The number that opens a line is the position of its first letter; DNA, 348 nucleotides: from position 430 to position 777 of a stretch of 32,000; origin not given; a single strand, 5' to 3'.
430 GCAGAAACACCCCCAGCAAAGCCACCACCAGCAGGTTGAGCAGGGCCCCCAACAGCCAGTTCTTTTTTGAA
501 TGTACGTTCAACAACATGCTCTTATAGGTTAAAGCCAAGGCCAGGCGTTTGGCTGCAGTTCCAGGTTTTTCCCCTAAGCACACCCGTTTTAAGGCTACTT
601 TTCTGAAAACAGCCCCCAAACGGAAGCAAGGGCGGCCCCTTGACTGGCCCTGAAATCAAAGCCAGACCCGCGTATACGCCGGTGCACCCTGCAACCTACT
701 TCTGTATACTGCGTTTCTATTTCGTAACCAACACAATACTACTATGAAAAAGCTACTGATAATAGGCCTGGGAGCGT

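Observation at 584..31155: Abundant REP/BIME-like palindromic repeat family occupying nearly every intergenic gap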

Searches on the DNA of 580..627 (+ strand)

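Call 16: build_rna_model(alignment_id=A1, structure=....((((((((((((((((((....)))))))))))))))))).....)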
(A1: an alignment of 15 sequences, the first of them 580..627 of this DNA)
Model R1 built from alignment A1 (15 sequences, 49 columns); structure: as given.
model positions 48; base pairs 18; branch points 0; effective number of sequences 15; information 0.814 bits per position. Calibrated on 0.2 Mb of random sequence (short: E-values are rough).
structure used (alignment columns):
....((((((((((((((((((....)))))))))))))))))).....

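Call 18: search_with_rna_model(model_id=R1, source=window, filters=off, max_evalue=10)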
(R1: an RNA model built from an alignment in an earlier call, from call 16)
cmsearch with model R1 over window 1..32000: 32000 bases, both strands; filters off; matches with E-value up to 10: 45.
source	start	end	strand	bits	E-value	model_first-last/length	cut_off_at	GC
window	2708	2755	-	58.9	2.9e-15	1-48/48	no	0.31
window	2708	2755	+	58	5.4e-15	1-48/48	no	0.31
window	1066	1113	+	56.3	1.8e-14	1-48/48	no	0.48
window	1066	1113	-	54.4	7e-14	1-48/48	no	0.48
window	19150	19197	-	54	9e-14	1-48/48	no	0.48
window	19150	19197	+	51.6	4.9e-13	1-48/48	no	0.48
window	17478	17525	+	48.6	4.3e-12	1-48/48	no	0.33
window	580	627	+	47.9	6.6e-12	1-48/48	no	0.48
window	29518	29565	+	47.8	7.1e-12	1-48/48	no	0.44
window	12672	12719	+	45.2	4.5e-11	1-48/48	no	0.44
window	26272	26319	+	44.2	8.9e-11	1-48/48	no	0.4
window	17478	17525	-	44.1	9.6e-11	1-48/48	no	0.33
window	26562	26609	+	42.7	2.7e-10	1-48/48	no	0.44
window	31112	31159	+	42.2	3.7e-10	1-48/48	no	0.44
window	14388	14435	+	41.6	5.7e-10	1-48/48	no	0.52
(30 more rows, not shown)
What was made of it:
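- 584..623 (.): Degenerate copy in the 518-1166 gap. Covariance model 47.9 bits (call 18).
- Checked: A covariance model recovers all the listed copies (call 18).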
